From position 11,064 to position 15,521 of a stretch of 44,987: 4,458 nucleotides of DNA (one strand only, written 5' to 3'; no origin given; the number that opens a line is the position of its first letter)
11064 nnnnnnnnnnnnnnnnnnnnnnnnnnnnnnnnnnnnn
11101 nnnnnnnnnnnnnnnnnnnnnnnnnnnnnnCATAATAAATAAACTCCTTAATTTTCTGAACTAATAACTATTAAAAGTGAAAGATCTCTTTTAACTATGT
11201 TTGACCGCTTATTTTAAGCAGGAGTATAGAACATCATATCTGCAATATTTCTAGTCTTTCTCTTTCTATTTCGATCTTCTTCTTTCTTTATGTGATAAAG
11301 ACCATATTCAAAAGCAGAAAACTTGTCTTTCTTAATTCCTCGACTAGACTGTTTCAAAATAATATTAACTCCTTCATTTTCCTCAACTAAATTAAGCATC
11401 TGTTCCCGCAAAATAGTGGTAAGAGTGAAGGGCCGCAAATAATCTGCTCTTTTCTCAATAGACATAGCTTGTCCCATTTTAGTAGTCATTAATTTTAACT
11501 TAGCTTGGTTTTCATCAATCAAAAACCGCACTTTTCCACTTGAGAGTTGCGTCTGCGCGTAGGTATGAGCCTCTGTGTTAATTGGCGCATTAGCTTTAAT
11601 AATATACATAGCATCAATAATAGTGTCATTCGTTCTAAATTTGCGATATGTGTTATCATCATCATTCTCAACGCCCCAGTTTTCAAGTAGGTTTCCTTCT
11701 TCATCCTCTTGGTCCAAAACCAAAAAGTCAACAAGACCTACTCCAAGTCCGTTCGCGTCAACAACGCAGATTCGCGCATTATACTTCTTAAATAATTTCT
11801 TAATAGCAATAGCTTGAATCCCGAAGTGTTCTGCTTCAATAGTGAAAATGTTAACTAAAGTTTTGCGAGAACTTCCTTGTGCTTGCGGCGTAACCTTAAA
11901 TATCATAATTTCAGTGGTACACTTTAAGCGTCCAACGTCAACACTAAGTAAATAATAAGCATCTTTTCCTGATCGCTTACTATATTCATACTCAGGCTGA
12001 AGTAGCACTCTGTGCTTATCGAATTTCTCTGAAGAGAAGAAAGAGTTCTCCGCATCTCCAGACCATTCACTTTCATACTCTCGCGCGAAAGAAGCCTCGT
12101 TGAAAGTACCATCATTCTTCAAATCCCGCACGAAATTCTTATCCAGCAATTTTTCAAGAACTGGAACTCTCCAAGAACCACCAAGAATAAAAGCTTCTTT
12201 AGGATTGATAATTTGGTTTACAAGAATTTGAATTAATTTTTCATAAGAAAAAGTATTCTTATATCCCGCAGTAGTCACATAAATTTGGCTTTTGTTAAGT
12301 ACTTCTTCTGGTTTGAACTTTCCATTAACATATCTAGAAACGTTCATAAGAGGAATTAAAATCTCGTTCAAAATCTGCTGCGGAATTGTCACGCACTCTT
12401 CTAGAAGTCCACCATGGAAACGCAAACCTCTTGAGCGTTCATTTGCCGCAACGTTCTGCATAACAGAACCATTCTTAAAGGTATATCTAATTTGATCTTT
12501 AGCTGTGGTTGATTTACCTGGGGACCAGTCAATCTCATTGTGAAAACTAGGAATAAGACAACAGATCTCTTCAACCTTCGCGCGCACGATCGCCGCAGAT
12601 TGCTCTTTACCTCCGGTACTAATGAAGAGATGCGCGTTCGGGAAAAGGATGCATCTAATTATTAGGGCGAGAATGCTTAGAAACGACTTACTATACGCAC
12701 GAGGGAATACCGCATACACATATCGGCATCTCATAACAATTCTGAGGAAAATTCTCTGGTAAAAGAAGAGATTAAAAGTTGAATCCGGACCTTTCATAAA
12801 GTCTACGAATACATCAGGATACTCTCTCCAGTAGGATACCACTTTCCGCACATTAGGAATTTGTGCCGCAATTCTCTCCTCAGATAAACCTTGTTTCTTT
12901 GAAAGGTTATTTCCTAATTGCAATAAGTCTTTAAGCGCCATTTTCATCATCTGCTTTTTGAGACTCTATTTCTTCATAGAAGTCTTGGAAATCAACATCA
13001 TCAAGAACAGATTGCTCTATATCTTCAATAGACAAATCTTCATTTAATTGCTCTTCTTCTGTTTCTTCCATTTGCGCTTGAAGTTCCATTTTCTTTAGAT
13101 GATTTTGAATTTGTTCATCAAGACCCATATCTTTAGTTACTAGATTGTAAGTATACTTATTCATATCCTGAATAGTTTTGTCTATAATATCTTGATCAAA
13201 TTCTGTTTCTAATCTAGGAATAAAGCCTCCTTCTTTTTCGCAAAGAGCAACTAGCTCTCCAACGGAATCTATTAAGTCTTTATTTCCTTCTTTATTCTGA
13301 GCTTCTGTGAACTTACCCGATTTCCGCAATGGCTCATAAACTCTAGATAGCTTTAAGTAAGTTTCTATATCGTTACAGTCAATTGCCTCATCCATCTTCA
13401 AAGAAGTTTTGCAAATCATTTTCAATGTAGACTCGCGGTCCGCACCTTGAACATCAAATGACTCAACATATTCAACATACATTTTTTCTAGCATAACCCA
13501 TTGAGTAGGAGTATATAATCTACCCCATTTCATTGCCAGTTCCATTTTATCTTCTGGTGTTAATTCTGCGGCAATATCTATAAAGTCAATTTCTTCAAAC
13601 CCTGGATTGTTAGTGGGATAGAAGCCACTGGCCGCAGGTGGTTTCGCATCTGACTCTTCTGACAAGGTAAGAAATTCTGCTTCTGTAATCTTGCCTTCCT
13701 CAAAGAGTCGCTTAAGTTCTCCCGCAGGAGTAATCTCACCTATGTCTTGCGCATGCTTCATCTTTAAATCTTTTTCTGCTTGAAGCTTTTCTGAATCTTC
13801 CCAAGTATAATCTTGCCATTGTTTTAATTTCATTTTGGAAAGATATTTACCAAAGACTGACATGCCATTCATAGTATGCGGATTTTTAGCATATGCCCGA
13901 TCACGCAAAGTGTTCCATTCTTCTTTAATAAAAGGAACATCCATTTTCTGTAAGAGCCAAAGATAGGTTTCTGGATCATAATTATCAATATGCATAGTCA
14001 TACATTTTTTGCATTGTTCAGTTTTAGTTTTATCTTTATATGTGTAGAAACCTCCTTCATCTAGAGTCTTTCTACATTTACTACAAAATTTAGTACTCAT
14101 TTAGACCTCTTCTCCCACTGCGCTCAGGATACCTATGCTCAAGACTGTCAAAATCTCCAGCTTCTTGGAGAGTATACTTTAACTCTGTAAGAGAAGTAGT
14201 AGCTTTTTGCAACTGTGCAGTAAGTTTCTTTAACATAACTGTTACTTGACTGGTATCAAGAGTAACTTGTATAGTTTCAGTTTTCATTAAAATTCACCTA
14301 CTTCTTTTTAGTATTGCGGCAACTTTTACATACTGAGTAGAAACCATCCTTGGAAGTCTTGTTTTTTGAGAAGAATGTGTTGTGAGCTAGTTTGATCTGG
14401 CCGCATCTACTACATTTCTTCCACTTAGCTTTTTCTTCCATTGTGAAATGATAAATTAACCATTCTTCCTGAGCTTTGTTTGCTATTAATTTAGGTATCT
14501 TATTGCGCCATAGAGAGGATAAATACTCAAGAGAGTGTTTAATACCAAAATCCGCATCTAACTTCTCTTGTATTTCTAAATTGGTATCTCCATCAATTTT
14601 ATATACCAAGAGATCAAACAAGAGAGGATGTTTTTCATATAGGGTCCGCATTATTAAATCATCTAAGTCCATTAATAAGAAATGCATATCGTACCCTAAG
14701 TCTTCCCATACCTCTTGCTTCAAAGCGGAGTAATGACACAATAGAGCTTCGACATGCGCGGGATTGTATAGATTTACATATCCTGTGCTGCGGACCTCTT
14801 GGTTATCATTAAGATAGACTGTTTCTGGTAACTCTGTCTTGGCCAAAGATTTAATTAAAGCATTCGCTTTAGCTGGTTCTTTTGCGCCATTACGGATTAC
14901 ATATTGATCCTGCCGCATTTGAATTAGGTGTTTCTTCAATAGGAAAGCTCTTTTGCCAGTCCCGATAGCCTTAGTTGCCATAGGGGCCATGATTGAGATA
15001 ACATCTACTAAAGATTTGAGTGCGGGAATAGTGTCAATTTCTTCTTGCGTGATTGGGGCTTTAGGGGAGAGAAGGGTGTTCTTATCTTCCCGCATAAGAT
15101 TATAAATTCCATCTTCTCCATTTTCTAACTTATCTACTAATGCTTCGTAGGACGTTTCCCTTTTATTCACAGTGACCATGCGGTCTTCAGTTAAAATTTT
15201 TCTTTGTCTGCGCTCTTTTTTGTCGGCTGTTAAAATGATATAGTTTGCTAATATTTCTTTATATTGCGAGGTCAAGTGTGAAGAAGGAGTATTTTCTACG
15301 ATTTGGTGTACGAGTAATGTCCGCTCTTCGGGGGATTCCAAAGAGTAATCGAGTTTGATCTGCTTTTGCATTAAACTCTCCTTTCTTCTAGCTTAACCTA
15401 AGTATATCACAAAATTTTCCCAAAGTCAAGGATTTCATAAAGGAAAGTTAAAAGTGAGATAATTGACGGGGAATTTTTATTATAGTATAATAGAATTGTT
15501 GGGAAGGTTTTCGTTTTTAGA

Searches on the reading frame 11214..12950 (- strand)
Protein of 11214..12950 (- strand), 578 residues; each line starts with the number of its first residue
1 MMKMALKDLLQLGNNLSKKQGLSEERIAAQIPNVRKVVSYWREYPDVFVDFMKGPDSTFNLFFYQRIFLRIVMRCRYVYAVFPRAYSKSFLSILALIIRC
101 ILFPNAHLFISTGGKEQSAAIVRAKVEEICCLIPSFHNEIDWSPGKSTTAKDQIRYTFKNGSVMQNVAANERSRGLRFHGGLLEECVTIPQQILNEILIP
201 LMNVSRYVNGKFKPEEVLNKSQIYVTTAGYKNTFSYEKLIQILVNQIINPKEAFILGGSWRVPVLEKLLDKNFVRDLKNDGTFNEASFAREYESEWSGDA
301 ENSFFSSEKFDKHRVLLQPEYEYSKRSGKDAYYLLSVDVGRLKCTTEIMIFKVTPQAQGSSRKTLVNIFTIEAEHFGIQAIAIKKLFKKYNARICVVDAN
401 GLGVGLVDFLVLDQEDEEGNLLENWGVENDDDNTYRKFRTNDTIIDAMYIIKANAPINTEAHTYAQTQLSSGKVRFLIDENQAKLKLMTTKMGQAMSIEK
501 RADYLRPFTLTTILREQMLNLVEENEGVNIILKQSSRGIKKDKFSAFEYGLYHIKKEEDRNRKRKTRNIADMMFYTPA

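Call 13: search_protein_families(library=phrogs, proteins=[window:11214-12950:-])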
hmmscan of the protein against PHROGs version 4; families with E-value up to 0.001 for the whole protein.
window:11214-12950:- (578 aa): 5 families
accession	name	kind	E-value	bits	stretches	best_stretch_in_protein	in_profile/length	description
phrog_15503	-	unknown function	3.3e-56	191.4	1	16-226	26-236/245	-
phrog_24618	-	unknown function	4.7e-50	171.4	1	351-574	2-228/230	-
phrog_2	-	head and packaging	8.2e-21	75.4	1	20-441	216-549/807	terminase large subunit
phrog_26582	-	unknown function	4e-16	60.2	1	255-570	21-349/363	-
phrog_5909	-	head and packaging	1.1e-05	25.7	1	282-410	54-182/285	terminase large subunit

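Call 18: search_dna_similar(query=window:11214-12950:-, collection=phages, mode=protein, max_rows=25)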
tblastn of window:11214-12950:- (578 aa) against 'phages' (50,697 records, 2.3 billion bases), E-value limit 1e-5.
Records with a match: 147; places in all: 150; records where one place covers at least 80% of the query: 117.
Best place of each record, by identity: 60-80% 1; <60% 146.
By first word of the organism name: Bacillus 82; Lactococcus 22; Enterococcus 7; Clostridium 6; Clostridioides 6; Bacteriophage 4; Mammaliicoccus 4; Staphylococcus 4; Geobacillus 2; Brevibacillus 2; and 7 more.
By host as written in the record: Lactococcus lactis 17; Bacillus subtilis BEST7003 11; Bacillus cereus 10; Bacillus anthracis Sterne 10; - 9; Bacillus subtilis 7; Bacillus anthracis 7; Bacillus subtilis subsp. subtilis str. 168 6; and 40 more.
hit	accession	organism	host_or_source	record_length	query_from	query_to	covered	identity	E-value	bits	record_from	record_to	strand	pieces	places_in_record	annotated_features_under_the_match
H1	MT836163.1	Bacteriophage sp.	human fecal samples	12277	4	574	99%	63.3%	0e+0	738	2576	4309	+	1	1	record has no annotation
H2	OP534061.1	Enterococcus phage H1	Enterococcus faecium 374iF1 (22)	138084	22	575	96%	46.5%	2e-158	508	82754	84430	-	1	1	terminase large subunit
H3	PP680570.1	Enterococcus phage VRE9_4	Enterococcus faecium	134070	22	575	96%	46.3%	2e-158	507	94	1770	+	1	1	hypothetical protein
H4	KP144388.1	Geobacillus virus E3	failed fermentation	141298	13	578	98%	44.7%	1e-142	461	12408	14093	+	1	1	putative terminase large subunit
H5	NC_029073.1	Geobacillus virus E3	failed fermentation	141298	13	578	98%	44.7%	1e-142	461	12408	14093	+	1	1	putative terminase large subunit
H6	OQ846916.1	Alicyclobacillus phage KKP_3916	Alicyclobacillus acidoterrestris strain ...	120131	13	566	96%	45.4%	8e-137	445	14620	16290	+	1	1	hypothetical protein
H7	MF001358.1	Enterococcus phage EF1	Enterococcus faecalis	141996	22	575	91%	46.2%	2e-54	480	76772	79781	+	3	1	hypothetical protein (x2) | HNH homing endonuclease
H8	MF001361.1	Enterococcus phage EF5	Enterococcus faecalis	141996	22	575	91%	46.2%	2e-54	480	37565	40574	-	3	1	hypothetical protein (x2) | HNH homing endonuclease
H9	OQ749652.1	Phage Phass-1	human gut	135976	22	559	93%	44.6%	2e-136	444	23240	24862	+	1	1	hypothetical protein (x3)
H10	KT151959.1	Brevibacillus phage Sundance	Brevibacillus laterosporus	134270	35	572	93%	37.4%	3e-88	304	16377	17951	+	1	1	putative protein YonF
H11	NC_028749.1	Brevibacillus phage Sundance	Brevibacillus laterosporus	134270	35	572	93%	37.4%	3e-88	304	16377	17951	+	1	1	DNA-packaging protein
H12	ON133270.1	Bacillus phage 2S-4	Rosselomorea vietnamensis FJAT-46955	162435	23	565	94%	34.2%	8e-85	294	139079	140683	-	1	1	none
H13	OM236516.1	Bacillus phage FADO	Bacillus subtilis BEST7003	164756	23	565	94%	34.2%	8e-85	294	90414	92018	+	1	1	hypothetical protein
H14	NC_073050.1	Bacillus phage FADO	Bacillus subtilis BEST7003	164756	23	565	94%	34.2%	8e-85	294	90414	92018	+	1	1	hypothetical protein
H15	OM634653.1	Bacillus phage vB_BsuS_PJN02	Bacillus subtilis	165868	23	565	94%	34.2%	8e-85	294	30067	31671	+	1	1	terminase ATPase subunit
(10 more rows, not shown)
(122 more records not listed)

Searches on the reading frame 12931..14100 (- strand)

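Call 13: search_protein_families(library=phrogs, proteins=[window:12931-14100:-])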
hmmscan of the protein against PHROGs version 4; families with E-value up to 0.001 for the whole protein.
window:12931-14100:- (389 aa): 2 families
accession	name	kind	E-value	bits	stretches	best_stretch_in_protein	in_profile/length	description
phrog_3314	-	unknown function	4.9e-48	165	1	2-335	5-278/286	-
phrog_2340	-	DNA, RNA and nucleotide metabolism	0.00036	21.7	1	1-80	6-71/171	endonuclease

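Call 53: search_protein_families(library=pfam, proteins=[window:12931-14100:-], max_evalue=0.05)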
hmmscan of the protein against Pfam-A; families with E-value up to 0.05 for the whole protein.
window:12931-14100:- (389 aa): 1 family
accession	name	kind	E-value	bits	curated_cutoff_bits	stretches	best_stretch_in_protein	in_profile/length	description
PF09851.14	SHOCT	-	0.016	15.4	27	0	128-144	5-21/28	Short C-terminal domain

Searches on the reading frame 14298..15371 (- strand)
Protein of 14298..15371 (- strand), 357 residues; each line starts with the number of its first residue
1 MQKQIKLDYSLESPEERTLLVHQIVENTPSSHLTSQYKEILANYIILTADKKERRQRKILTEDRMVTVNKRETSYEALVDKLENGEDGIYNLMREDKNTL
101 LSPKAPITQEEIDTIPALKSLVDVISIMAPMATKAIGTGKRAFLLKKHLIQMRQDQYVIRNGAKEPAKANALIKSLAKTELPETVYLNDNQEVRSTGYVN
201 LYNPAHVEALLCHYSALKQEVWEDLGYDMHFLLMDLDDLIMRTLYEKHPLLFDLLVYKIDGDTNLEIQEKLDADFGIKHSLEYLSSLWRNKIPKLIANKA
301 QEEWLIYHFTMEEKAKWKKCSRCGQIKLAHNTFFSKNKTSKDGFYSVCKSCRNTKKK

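Call 13: search_protein_families(library=phrogs, proteins=[window:14298-15371:-])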
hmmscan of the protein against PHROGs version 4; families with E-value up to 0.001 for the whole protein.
window:14298-15371:- (357 aa): 5 families
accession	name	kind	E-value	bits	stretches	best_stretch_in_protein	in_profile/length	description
phrog_5767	-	transcription regulation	1.9e-47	163.5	1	33-354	74-392/393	sigma factor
phrog_1035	-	DNA, RNA and nucleotide metabolism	1.6e-05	25.9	1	313-357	59-101/271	endonuclease VII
phrog_5558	-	moron, auxiliary metabolic gene and host takeover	3.5e-05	25.1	1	312-356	3-45/130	Lar-like restriction alleviation protein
phrog_6611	-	unknown function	0.00017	22.8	1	306-356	130-178/180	-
phrog_2255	-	DNA, RNA and nucleotide metabolism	0.00019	22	1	311-356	47-89/211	HNH endonuclease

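Call 19: find_related_loci(query=window:14298-15371:-, collection=viral_contigs, flank=10000)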
Query window:14298-15371:- (357 aa) in viral_contigs; peptide patterns used: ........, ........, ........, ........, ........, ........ (x = any residue, [..] = any of these).
49 stretches matched a pattern; 41 encode a relative of the query (tblastn E <= 1e-3); 41 distinct loci.
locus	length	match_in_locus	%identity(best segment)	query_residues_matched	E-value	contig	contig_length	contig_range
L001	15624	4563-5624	68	3-356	3e-171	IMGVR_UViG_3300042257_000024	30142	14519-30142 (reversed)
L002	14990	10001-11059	69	5-357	2e-168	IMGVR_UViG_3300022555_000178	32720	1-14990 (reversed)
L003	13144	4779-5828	67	6-355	2e-165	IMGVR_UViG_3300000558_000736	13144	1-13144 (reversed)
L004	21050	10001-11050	67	6-355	2e-165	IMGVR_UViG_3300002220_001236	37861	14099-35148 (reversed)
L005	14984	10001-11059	69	5-357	2e-168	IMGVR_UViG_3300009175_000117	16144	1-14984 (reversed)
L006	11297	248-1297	54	4-355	2e-124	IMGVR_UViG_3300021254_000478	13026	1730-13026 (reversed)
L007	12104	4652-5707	54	5-357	3e-123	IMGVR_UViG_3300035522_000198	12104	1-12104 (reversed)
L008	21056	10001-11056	54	5-357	4e-123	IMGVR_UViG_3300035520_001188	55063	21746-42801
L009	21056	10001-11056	53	5-355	9e-121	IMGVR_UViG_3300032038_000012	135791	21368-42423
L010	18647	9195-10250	52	5-355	5e-114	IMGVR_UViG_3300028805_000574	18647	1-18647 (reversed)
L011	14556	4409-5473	49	1-357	5e-113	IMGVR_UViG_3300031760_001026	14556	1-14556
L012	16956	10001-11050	49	5-356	1e-112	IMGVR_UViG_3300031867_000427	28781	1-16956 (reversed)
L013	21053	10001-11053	49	2-355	8e-111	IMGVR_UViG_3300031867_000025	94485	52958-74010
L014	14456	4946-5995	51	3-357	1e-109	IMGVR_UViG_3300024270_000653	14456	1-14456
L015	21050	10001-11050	51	3-357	1e-109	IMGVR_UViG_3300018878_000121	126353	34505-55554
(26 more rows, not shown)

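Call 24: search_dna_similar(query=window:14298-15371:-, collection=phages, mode=protein, max_rows=25)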
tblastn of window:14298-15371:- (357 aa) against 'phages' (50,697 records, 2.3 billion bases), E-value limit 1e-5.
Records with a match: 13; places in all: 13; records where one place covers at least 80% of the query: 10.
Best place of each record, by identity: <60% 13.
By first word of the organism name: Enterococcus 7; Mammaliicoccus 3; Brevibacillus 2; Bacteriophage 1.
By host as written in the record: Enterococcus faecium 4; Enterococcus faecalis 2; Brevibacillus laterosporus 2; - 1; Enterococcus faecium 374iF1 (22) 1; Mammaliicoccus sciuri Dog127 1; Mammaliicoccus sciuri Dog116 1; Mammaliicoccus sciuri Dog036 1.
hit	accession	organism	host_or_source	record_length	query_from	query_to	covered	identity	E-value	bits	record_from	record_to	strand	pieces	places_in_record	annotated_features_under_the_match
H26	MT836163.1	Bacteriophage sp.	human fecal samples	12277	4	355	99%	51.7%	2e-114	371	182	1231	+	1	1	record has no annotation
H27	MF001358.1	Enterococcus phage EF1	Enterococcus faecalis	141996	5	356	99%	38.5%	1e-58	210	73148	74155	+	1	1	hypothetical protein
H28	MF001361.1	Enterococcus phage EF5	Enterococcus faecalis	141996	5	356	99%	38.5%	1e-58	210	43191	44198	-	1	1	hypothetical protein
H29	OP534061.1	Enterococcus phage H1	Enterococcus faecium 374iF1 (22)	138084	5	356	99%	38.5%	3e-59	212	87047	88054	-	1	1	hypothetical protein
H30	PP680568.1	Enterococcus phage VRE9_2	Enterococcus faecium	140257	5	356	99%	38.5%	6e-59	211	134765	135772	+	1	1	sigma factor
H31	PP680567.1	Enterococcus phage VRE9_1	Enterococcus faecium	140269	5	356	99%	38.5%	6e-59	211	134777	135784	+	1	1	sigma factor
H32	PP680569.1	Enterococcus phage VRE9_3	Enterococcus faecium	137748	5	356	99%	38.5%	6e-59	211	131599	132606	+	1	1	sigma factor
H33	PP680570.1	Enterococcus phage VRE9_4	Enterococcus faecium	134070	5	356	99%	38.2%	1e-58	210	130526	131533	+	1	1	sigma factor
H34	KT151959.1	Brevibacillus phage Sundance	Brevibacillus laterosporus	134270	1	357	100%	21.6%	5e-10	67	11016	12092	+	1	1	luxR family protein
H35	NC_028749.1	Brevibacillus phage Sundance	Brevibacillus laterosporus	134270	1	357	100%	21.6%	5e-10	67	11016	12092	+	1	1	sigma factor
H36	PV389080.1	Mammaliicoccus phage phi127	Mammaliicoccus sciuri Dog127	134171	266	351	24%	39.6%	8e-6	54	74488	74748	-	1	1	sigma factor | hypothetical protein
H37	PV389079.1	Mammaliicoccus phage phi116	Mammaliicoccus sciuri Dog116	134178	266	351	24%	39.6%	8e-6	54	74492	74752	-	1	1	sigma factor | hypothetical protein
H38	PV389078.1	Mammaliicoccus phage phi36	Mammaliicoccus sciuri Dog036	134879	284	353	20%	40.8%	3e-6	55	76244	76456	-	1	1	sigma factor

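Call 25: get_annotated_region(hit=H27, flank=20000)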
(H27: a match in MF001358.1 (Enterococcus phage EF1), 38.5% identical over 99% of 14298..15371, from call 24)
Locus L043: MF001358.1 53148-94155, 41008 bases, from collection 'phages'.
description: Enterococcus phage EF1, partial genome.
organism: Enterococcus phage EF1 (NCBI taxid 2025813)
taxonomy: Viruses; Duplodnaviria; Heunggongvirae; Uroviricota; Caudoviricetes
host: Enterococcus faecalis; source: -; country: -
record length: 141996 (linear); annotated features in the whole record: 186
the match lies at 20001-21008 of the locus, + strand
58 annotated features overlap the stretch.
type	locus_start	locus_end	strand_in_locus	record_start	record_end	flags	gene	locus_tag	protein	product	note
CDS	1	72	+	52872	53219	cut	-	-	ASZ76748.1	hypothetical protein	-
CDS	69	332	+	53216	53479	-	-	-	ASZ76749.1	hypothetical protein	-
CDS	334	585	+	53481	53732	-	-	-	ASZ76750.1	hypothetical protein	-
CDS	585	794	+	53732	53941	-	-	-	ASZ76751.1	hypothetical protein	-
CDS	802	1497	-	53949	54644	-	-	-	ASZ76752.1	hypothetical protein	-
CDS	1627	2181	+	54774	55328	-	-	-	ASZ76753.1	hypothetical protein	-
CDS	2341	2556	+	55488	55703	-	-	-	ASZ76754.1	hypothetical protein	-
CDS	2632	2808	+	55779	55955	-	-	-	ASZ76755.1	hypothetical protein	-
CDS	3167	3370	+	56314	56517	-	-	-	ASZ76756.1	hypothetical protein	-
CDS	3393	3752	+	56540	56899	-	-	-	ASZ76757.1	hypothetical protein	-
CDS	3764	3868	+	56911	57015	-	-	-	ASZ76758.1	hypothetical protein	-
CDS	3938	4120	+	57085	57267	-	-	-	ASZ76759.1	hypothetical protein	-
CDS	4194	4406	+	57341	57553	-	-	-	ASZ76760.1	hypothetical protein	-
CDS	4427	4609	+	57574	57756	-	-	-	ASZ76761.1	hypothetical protein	-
CDS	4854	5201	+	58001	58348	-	-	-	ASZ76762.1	hypothetical protein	-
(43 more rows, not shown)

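Call 43: find_related_loci(query=window:14298-15371:-, collection=genome_contigs, flank=10000)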
Query window:14298-15371:- (357 aa) in genome_contigs; peptide patterns used: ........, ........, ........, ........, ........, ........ (x = any residue, [..] = any of these).
37 stretches matched a pattern; 9 encode a relative of the query (tblastn E <= 1e-3); 9 distinct loci.
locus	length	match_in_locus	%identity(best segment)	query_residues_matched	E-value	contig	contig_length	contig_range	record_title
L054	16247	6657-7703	49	3-357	1e-112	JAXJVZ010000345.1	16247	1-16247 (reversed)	MAG: Agathobacter sp. isolate DOME_MAG_6050 6050_C0405_k141_574531, whole genome shotgun sequence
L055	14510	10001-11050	49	5-356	2e-112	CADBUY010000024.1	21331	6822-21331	uncultured bacterium isolate RUG14326 genome assembly, contig: RUG14326_asm_24, whole genome shotgun sequence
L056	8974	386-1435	48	5-356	2e-111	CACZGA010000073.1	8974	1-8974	MAG: uncultured Erysipelotrichaceae bacterium isolate RUG12586 genome assembly, contig: RUG12586_asm_73, whole genome sh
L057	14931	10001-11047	48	3-357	7e-107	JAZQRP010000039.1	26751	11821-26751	MAG: Candidatus Aphodosoma sp. isolate T1900045226_TC20190222.MAGScoT_cleanbin_000022 SGB_5389_k141_1873383, whole genom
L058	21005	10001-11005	49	6-347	9e-97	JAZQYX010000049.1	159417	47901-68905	MAG: Acutalibacteraceae bacterium isolate T1900045159_TC20190153.MAGScoT_cleanbin_000011 SGB_5014_k141_936050, whole gen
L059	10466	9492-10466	48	6-337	9e-91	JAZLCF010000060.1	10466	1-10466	MAG: Alphaproteobacteria bacterium isolate T1900045051_TC20190044.MAGScoT_cleanbin_000038 SGB_4529_k141_683280, whole ge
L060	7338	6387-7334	45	3-322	1e-84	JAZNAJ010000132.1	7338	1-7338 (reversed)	MAG: Clostridia bacterium isolate T1900044747_TS20190213.MAGScoT_cleanbin_000043 SGB_2131_k141_2729889, whole genome sho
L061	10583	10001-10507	47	3-175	4e-47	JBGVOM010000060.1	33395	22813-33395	MAG: Lachnospiraceae bacterium isolate fecal_MAG_210 fecal_MAG_210_contig_0060, whole genome shotgun sequence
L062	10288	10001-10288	58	3-100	7e-32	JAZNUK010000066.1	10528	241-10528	MAG: Candidatus Fimisoma sp. isolate T1900044797_TS20190263.MAGScoT_cleanbin_000043 SGB_2690_k141_911384, whole genome s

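Call 53: search_protein_families(library=pfam, proteins=[window:14298-15371:-], max_evalue=0.05)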
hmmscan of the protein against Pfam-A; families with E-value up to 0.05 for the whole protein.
window:14298-15371:- (357 aa): 0 families

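Call 83: search_solved_structures(query=window:14298-15371:-, max_evalue=1)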
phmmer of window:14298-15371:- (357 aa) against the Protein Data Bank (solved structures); distinct sequences matched with E-value up to 1: 1.
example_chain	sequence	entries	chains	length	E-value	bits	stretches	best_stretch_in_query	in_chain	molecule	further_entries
6mdm_I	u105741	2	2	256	0.57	12.6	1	25-90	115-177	Syntaxin-1A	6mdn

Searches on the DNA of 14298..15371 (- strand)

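Call 28: search_rna_families(sources=[L002, L004, L028, L033, L040, L013, L026, L036], threshold=gathering)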
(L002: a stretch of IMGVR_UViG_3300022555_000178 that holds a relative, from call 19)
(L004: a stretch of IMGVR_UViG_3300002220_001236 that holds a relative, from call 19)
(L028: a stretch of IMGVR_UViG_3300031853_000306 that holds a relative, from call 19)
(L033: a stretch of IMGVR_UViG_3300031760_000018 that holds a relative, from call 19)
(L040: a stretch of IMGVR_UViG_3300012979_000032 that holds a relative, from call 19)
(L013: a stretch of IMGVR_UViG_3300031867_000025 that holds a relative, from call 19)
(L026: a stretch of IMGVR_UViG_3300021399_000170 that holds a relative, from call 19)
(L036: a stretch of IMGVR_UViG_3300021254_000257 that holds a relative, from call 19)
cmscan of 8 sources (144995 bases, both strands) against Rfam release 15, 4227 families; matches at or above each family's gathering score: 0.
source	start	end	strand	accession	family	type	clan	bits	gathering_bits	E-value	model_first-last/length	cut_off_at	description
